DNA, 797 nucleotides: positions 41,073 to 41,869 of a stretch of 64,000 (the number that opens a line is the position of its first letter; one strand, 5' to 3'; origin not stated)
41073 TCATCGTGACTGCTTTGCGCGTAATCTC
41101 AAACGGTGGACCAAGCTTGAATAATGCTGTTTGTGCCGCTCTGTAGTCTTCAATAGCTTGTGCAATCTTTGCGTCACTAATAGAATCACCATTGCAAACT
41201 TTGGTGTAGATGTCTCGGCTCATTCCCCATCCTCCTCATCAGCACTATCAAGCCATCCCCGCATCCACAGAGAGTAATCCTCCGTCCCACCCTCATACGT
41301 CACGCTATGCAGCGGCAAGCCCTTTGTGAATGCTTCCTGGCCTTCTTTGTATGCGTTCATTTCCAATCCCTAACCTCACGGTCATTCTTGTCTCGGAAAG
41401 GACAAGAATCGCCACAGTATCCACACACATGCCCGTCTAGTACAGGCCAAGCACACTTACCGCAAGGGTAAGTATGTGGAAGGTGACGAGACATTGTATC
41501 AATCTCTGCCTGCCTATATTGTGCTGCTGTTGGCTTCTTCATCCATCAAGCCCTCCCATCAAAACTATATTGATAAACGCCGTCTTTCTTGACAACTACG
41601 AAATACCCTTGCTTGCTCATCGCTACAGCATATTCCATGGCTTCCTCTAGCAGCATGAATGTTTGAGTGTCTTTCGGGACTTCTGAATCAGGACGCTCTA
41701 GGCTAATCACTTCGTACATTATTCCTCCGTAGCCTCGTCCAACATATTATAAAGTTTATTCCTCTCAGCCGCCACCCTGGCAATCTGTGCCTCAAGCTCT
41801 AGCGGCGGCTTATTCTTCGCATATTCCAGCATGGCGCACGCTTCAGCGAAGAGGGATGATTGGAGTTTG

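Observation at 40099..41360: Stringent-response / ribosome-targeting cluster: small alarmone hydrolase flanked by two RMF-like small proteins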

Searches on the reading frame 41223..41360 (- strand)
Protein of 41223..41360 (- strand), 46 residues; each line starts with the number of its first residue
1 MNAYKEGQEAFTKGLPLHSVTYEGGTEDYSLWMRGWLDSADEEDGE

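Call 3: search_protein_families(library=pfam, proteins=[window:41223-41360:-], max_evalue=1)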
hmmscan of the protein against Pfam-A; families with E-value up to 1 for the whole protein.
window:41223-41360:- (46 aa): 1 family
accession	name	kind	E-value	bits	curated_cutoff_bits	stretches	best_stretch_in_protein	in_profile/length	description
PF04957.18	RMF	-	0.004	17.6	27.9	1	3-37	12-46/53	Ribosome modulation factor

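Call 4: search_protein_families(library=phrogs, proteins=[window:41223-41360:-], max_evalue=0.01)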
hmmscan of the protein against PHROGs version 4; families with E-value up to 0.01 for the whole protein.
window:41223-41360:- (46 aa): 0 families

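Call 6: search_protein_families(library=ncbifam, proteins=[window:41223-41360:-], max_evalue=1)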
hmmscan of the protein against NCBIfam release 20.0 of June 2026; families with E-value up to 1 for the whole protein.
window:41223-41360:- (46 aa): 2 families
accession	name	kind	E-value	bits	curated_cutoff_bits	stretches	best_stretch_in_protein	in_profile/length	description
NF041886.1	Rmf_CrpP_fam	subfamily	0.0001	21.8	28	1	3-36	2-35/39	Rmf/CrpP family protein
NF041887.1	Rmf_like_phage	equivalog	0.0025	17.2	40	1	2-36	4-38/43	Rmf/CrpP fold protein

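Call 12: search_dna_similar(query=window:41223-41360:-, collection=phages, mode=protein, max_rows=30, max_evalue=1)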
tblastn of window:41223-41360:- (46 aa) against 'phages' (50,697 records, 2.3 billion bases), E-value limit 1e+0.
Records with a match: 5; places in all: 5; records where one place covers at least 80% of the query: 3.
Best place of each record, by identity: <60% 5.
By first word of the organism name: Brevundimonas 3; Delftia 2.
By host as written in the record: Brevundimonas pondensis LVF1 2; Delftia sp. 670 2; Brevundimonas pondensis EIF1 1.
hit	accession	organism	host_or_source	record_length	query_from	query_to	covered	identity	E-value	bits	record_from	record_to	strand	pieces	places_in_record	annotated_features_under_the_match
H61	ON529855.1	Brevundimonas phage vB_BpoS-Domovoi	Brevundimonas pondensis EIF1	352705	2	40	85%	38.5%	1e-1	34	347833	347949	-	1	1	hypothetical protein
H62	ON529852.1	Brevundimonas phage vB_BpoS-Kabachok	Brevundimonas pondensis LVF1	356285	2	37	78%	38.9%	5e-2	34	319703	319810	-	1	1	hypothetical protein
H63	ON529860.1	Brevundimonas phage vB_BpoS-Papperlapapp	Brevundimonas pondensis LVF1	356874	2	37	78%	38.9%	5e-2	34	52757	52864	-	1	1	hypothetical protein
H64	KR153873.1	Delftia phage IME-DE1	Delftia sp. 670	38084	3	45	93%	32.6%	8e-1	31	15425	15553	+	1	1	hypothetical protein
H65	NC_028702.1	Delftia phage IME-DE1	Delftia sp. 670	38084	3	45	93%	32.6%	8e-1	31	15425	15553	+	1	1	hypothetical protein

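Call 14: find_homologous_proteins(query=window:41223-41360:-, max_evalue=0.01)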
Query window:41223-41360:- (46 aa): 1 proteins with E <= 0.01 among 1 candidates.
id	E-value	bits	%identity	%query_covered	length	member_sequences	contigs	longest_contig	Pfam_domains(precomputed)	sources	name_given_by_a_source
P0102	1.9e-24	101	100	100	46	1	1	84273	-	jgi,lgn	jgi:hypothetical protein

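Call 38: search_protein_representatives(protein=window:41223-41360:-)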
Query: 46 residues. Proteins with E-value up to 0.001 (for the whole library): 16; up to 1e-10: 2; up to 1e-30: 0. The best 16 are listed.
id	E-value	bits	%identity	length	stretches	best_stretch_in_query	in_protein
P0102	6.2e-25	100.8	100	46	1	1-46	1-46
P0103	6.1e-11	57.5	-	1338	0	-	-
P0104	8.2e-08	47.7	31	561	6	2-42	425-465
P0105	1.1e-06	44.2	42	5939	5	8-39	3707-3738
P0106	9.9e-06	41.3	43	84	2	3-38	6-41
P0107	1.0e-05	41.2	39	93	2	6-42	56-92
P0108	1.1e-05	41.1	29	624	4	3-43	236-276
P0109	5.2e-05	39.1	46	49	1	3-43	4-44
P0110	2.8e-04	36.8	40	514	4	5-30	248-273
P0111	3.0e-04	36.7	34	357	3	6-35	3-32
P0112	3.7e-04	36.4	46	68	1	4-42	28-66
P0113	4.8e-04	36.1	35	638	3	3-37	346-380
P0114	4.9e-04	36.0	45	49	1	2-45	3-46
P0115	7.3e-04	35.5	43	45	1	1-42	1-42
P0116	7.8e-04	35.4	48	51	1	2-43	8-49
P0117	8.8e-04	35.2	32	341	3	4-42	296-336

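Call 40: search_protein_families(library=ncbifam, proteins=[P0106, P0107, P0109, P0112, P0114, P0115, P0116, P0117, P0104], max_evalue=0.1)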
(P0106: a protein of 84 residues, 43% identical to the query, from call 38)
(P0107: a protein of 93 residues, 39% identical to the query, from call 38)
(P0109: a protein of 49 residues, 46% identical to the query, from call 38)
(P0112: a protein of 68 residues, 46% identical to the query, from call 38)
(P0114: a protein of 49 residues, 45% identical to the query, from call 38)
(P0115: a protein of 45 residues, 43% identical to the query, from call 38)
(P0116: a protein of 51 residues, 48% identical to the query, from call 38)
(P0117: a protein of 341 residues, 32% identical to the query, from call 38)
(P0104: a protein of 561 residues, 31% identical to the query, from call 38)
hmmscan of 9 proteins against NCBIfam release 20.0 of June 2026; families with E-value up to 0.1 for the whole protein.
P0106 (84 aa): 5 families
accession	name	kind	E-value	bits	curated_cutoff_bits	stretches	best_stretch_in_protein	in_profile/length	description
NF041886.1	Rmf_CrpP_fam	subfamily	2.8e-09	36.4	28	2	47-82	1-36/39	Rmf/CrpP family protein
NF041887.1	Rmf_like_phage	equivalog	1.8e-07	30.5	40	2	8-41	7-40/43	Rmf/CrpP fold protein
NF011162.1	PRK14563.1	equivalog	9.4e-06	25.4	40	1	7-40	10-42/47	ribosome modulation factor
NF033696.0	CrpP_fam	subfamily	1.2e-05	25.2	55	1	47-82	15-49/58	CrpP family ICE-associated protein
NF041856.1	CrpP_rel_fam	subfamily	5.2e-05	23.1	35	1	9-27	6-24/54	CrpP-related protein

P0107 (93 aa): 3 families
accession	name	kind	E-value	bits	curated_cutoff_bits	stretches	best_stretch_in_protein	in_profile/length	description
NF041886.1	Rmf_CrpP_fam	subfamily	2.2e-10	39.9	28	2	55-90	4-39/39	Rmf/CrpP family protein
NF041887.1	Rmf_like_phage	equivalog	1.9e-05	24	40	2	56-88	8-40/43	Rmf/CrpP fold protein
NF033696.0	CrpP_fam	subfamily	0.0075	16.3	55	0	13-31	18-36/58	CrpP family ICE-associated protein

P0109 (49 aa): 2 families
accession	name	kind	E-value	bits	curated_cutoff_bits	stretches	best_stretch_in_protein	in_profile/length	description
NF041886.1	Rmf_CrpP_fam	subfamily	0.012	15.2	28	1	5-38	3-36/39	Rmf/CrpP family protein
NF011162.1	PRK14563.1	equivalog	0.026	14.4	40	1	2-39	7-43/47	ribosome modulation factor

P0112 (68 aa): 1 family
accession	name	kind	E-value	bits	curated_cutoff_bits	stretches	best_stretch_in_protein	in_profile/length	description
NF041886.1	Rmf_CrpP_fam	subfamily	0.041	13.5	28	1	27-61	2-36/39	Rmf/CrpP family protein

P0114 (49 aa): 3 families
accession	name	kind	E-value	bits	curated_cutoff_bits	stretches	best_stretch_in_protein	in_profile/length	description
NF011162.1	PRK14563.1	equivalog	3.2e-06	26.9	40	1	2-42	7-46/47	ribosome modulation factor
NF041856.1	CrpP_rel_fam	subfamily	0.0005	20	35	1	6-24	5-23/54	CrpP-related protein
NF041886.1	Rmf_CrpP_fam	subfamily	0.0096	15.5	28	1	5-38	3-36/39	Rmf/CrpP family protein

P0115 (45 aa): 4 families
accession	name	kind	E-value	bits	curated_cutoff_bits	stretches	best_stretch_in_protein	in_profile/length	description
NF041886.1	Rmf_CrpP_fam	subfamily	1.2e-06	28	28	1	4-39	3-38/39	Rmf/CrpP family protein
NF011162.1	PRK14563.1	equivalog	0.00041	20.2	40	1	4-39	10-44/47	ribosome modulation factor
NF041856.1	CrpP_rel_fam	subfamily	0.00092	19.1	35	0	5-22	5-22/54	CrpP-related protein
NF041887.1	Rmf_like_phage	equivalog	0.0024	17.3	40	1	5-39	7-41/43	Rmf/CrpP fold protein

P0116 (51 aa): 5 families
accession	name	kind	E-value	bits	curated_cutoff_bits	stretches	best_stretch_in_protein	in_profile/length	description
NF041886.1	Rmf_CrpP_fam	subfamily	6.7e-08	32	28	1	9-44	2-37/39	Rmf/CrpP family protein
NF011162.1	PRK14563.1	equivalog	2.9e-07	30.2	40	1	7-47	7-46/47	ribosome modulation factor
NF041887.1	Rmf_like_phage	equivalog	5.4e-05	22.6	40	1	9-42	5-38/43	Rmf/CrpP fold protein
NF033696.0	CrpP_fam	subfamily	0.022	14.9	55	1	8-30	15-37/58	CrpP family ICE-associated protein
NF041856.1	CrpP_rel_fam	subfamily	0.026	14.5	35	1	12-31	6-25/54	CrpP-related protein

P0117 (341 aa): 4 families
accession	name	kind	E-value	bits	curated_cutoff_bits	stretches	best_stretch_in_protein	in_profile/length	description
NF041887.1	Rmf_like_phage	equivalog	3.8e-05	23.1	40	1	297-334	7-42/43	Rmf/CrpP fold protein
NF041856.1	CrpP_rel_fam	subfamily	0.0029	17.5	35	1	113-136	2-25/54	CrpP-related protein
NF011162.1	PRK14563.1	equivalog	0.028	14.3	40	0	118-153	13-47/47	ribosome modulation factor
NF041886.1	Rmf_CrpP_fam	subfamily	0.028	14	28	1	298-333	5-38/39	Rmf/CrpP family protein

P0104 (561 aa): 4 families
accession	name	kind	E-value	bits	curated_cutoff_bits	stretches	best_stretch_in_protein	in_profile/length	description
NF041886.1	Rmf_CrpP_fam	subfamily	1.6e-20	72.4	28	3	337-371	4-38/39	Rmf/CrpP family protein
NF011162.1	PRK14563.1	equivalog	1.8e-13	50.1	40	2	348-373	22-46/47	ribosome modulation factor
NF041887.1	Rmf_like_phage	equivalog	9e-08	31.5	40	2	336-370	6-40/43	Rmf/CrpP fold protein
NF033696.0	CrpP_fam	subfamily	8.1e-07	29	55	1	337-371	18-51/58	CrpP family ICE-associated protein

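Call 41: search_protein_families(library=pfam, proteins=[P0106, P0107, P0109, P0112, P0114, P0115, P0116, P0117, P0104], max_evalue=0.1)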
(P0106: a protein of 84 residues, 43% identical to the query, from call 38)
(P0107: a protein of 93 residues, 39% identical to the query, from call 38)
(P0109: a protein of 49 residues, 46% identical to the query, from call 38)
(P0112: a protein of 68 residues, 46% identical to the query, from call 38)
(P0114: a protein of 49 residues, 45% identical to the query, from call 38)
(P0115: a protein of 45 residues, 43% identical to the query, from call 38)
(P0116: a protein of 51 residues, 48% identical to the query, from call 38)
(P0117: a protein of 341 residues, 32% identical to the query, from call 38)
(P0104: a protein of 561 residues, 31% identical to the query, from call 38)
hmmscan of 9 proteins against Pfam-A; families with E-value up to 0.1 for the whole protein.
P0106 (84 aa): 1 family
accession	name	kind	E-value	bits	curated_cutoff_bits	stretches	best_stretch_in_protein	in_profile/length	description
PF04957.18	RMF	-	2.2e-09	37.7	27.9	2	6-41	12-47/53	Ribosome modulation factor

P0107 (93 aa): 1 family
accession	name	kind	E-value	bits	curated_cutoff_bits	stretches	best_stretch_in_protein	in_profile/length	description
PF04957.18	RMF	-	2.4e-06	28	27.9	2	56-90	15-49/53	Ribosome modulation factor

P0109 (49 aa): 1 family
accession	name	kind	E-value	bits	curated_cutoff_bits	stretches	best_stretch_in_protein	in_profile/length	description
PF04957.18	RMF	-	0.0079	16.7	27.9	1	3-40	11-48/53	Ribosome modulation factor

P0112 (68 aa): 2 families
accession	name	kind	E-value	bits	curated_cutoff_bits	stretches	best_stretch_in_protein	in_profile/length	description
PF04957.18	RMF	-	0.0058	17.1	27.9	1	28-65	13-51/53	Ribosome modulation factor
PF23255.1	DUF7070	-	0.07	13.3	27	0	13-25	8-20/49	Domain of unknown function (DUF7070)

P0114 (49 aa): 1 family
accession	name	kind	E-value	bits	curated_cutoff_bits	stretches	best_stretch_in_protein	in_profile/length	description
PF04957.18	RMF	-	2.5e-07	31.1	27.9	1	4-41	12-49/53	Ribosome modulation factor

P0115 (45 aa): 1 family
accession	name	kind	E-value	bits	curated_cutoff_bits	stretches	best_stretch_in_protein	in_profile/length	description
PF04957.18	RMF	-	8.3e-08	32.6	27.9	1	4-40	13-49/53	Ribosome modulation factor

P0116 (51 aa): 1 family
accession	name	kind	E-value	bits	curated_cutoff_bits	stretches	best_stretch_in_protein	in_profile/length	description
PF04957.18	RMF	-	7.8e-08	32.7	27.9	1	7-46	10-49/53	Ribosome modulation factor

P0117 (341 aa): 1 family
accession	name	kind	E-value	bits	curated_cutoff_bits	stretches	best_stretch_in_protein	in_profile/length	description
PF04957.18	RMF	-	6e-10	39.5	27.9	2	297-335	14-51/53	Ribosome modulation factor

P0104 (561 aa): 1 family
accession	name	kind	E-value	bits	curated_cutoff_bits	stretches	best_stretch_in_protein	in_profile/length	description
PF04957.18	RMF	-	2.1e-17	63.3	27.9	2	427-465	13-51/53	Ribosome modulation factor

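Call 56: find_homologous_proteins(query=A2, max_evalue=0.001)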
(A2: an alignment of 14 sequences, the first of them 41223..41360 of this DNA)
Query A2 (14 sequences) (46 aa, profile of the alignment): 10 proteins with E <= 0.001 among 419 candidates.
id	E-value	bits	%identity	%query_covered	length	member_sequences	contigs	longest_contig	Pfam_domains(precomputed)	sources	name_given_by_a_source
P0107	2.3e-32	128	38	80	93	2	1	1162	PF04957.19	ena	-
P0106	7.5e-30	120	44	74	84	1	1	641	PF04957.19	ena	-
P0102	2.8e-16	77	100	100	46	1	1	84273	-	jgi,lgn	jgi:hypothetical protein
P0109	5.4e-15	72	45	91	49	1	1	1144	-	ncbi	-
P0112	5.6e-15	72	49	80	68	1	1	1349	-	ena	-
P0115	8.8e-15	72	44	89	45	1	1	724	PF04957.19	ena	-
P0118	1.1e-11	62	48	87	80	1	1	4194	PF04957.19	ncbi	ncbi:MAG: hypothetical protein ACE5GX_19830, partial [Thermoanaerobaculia bacterium]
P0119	1.3e-11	62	47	74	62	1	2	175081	PF04957.19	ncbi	-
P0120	7.4e-10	56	35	80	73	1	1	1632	-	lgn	-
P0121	2.3e-4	38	38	74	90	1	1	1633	PF04957.19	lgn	-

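Call 61: predict_structure(alignment_id=A3)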
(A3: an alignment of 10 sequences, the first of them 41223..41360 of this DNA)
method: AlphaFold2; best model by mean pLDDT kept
length: 46 residues; sequences in the alignment: 10
mean_pLDDT: 92.0   pTM: 0.70
mean pLDDT of the five models: 92.0, 92.0, 91.9, 91.7, 91.5
residues with pLDDT >= 90: 39; 70-90: 5; 50-70: 2; < 50: 0
segments of 3 or more residues with pLDDT < 50: none
pLDDT, mean of each block of 10 residues (from residue 1): 92 93 93 96 83
secondary structure, 60 per line:
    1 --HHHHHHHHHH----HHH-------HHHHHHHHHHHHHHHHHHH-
elements in order: H3-12 H27-45

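Call 63: fold_search(model_id=the predicted structure, library=pdb)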
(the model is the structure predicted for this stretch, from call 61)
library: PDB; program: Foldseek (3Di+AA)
matches with E <= 10: 19; with E <= 0.001: 0
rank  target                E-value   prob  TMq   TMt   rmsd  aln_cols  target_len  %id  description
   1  9iot_y                6.0e-01  0.98  0.78  0.68   1.9        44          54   20  Cryo-EM structure of Escherichia coli hibernating ribosome with RNase I mutant (released 2025-07-30)
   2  2jrm_MODEL_1_A        6.9e-01  0.96  0.77  0.61   1.5        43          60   28  Solution NMR structure of ribosome modulation factor VP1593 from Vibrio parahaemolyticus. Northeast Structural (released 2007-07-17)
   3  5n6y_C                7.4e+00  0.10  0.49  0.25   2.9        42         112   10  Azotobacter vinelandii vanadium nitrogenase (released 2017-07-26)
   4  5v96_C                7.4e+00  0.08  0.43  0.07   4.0        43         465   19  Crystal Structure of S-adenosyl-l-homocysteine Hydrolase from Naegleria fowleri with bound NAD and Adenosine (released 2017-05-10)
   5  8wl5                  7.9e+00  0.20  0.67  0.11   7.3        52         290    6  X-ray structure of Enterobacter cloacae allose-binding protein in free form (released 2023-10-25)
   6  9a5f_A                7.9e+00  0.16  0.62  0.11   4.3        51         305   14  Integrative model of RBSB-YXKC by crosslinking MS and deep learning (released 2024-09-18)
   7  4dzj_A                8.4e+00  0.06  0.40  0.19   5.3        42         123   21  Crystal structure of the terminase small subunit gp1 with K59E mutation of the bacterial virus sf6 (released 2012-10-17)
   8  4j0k_A                8.4e+00  0.04  0.32  0.05   8.7        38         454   18  Tannin acyl hydrolase in complex with ethyl gallate (released 2013-05-22)
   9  6hb0_B                9.0e+00  0.12  0.59  0.11   7.2        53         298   13  Crystal structure of MSMEG_1712 from Mycobacterium smegmatis (released 2019-05-01)
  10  3bbl                  9.0e+00  0.11  0.60  0.11   5.9        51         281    8  Crystal structure of a regulatory protein of LacI family from Chloroflexus aggregans (released 2007-11-27)
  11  4dq7_B                9.0e+00  0.08  0.47  0.16   4.4        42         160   12  Structural Investigation of Bacteriophage Phi6 Lysin (V207F mutant) (released 2013-01-02)
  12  4zm1_A                9.0e+00  0.03  0.32  0.10   5.4        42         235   12  Shigella flexneri lipopolysaccharide O-antigen chain-length regulator WzzBSF - wild type (released 2016-03-23)
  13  2o20_F                9.6e+00  0.15  0.69  0.13   6.7        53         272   11  Crystal structure of transcription regulator CcpA of Lactococcus lactis (released 2007-03-27)
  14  2o20_C                9.6e+00  0.14  0.69  0.13   6.6        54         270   11  Crystal structure of transcription regulator CcpA of Lactococcus lactis (released 2007-03-27)
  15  3dbi_A                9.6e+00  0.14  0.64  0.12   4.3        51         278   10  CRYSTAL STRUCTURE OF SUGAR-BINDING TRANSCRIPTIONAL REGULATOR (LACI FAMILY) FROM ESCHERICHIA COLI COMPLEXED WITH PHOSPH (released 2008-07-01)
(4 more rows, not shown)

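Call 80: search_solved_structures(query=A2, max_evalue=10, show_alignments=2)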
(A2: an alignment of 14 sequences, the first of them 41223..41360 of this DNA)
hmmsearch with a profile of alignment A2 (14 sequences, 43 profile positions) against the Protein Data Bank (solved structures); distinct sequences matched with E-value up to 10: 3.
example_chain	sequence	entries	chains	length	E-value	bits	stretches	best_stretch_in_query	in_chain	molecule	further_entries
2jrm_A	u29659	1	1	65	0.0014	21.3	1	4-43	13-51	Ribosome modulation factor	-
6h4n_v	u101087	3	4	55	0.17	14.7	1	3-41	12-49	Ribosome modulation factor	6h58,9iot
4v8g_AV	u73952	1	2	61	0.21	14.4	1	3-41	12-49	Ribosome modulation factor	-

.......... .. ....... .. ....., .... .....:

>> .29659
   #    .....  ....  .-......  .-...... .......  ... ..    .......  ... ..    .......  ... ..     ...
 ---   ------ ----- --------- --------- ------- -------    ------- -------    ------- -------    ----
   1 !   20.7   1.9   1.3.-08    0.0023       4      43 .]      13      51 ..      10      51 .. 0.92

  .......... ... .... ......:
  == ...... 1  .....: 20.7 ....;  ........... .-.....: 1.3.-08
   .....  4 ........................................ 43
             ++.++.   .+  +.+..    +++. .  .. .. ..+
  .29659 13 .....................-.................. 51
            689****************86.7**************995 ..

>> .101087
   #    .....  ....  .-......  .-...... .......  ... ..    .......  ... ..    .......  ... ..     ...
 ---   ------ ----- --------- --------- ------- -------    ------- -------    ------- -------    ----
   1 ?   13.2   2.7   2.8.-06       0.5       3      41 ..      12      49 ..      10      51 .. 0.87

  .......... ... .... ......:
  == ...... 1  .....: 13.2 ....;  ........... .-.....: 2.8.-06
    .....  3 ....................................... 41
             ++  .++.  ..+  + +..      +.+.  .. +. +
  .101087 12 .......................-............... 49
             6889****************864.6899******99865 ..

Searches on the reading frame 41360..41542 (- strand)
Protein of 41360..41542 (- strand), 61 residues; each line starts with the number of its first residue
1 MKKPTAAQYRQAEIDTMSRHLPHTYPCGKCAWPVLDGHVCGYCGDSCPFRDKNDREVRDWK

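Call 3: search_protein_families(library=pfam, proteins=[window:41360-41542:-], max_evalue=1)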
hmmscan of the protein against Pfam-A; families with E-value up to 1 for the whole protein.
window:41360-41542:- (61 aa): 2 families
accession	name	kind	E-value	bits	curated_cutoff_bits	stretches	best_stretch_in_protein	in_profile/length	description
PF15731.11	MqsA_antitoxin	-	0.043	14.4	30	1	11-57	8-54/131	Antitoxin component of bacterial toxin-antitoxin system, MqsA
PF04777.18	Evr1_Alr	-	0.061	14.1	27.6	1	3-31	17-43/93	Erv1 / Alr family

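Call 4: search_protein_families(library=phrogs, proteins=[window:41360-41542:-], max_evalue=0.01)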
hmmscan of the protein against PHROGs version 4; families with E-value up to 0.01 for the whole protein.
window:41360-41542:- (61 aa): 0 families

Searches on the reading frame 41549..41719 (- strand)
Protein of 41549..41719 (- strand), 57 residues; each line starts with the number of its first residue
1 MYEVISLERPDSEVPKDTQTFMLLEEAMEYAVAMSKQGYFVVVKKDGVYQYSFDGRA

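Call 3: search_protein_families(library=pfam, proteins=[window:41549-41719:-], max_evalue=1)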
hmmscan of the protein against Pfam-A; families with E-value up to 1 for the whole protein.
window:41549-41719:- (57 aa): 1 family
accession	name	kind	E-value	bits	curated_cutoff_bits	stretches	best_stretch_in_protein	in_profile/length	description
PF23266.1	VPS11_N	-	0.034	13.7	27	1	31-56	215-240/313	VPS11-like, N-terminal beta-propeller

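Call 4: search_protein_families(library=phrogs, proteins=[window:41549-41719:-], max_evalue=0.01)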
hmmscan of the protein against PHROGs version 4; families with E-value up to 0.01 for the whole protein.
window:41549-41719:- (57 aa): 0 families
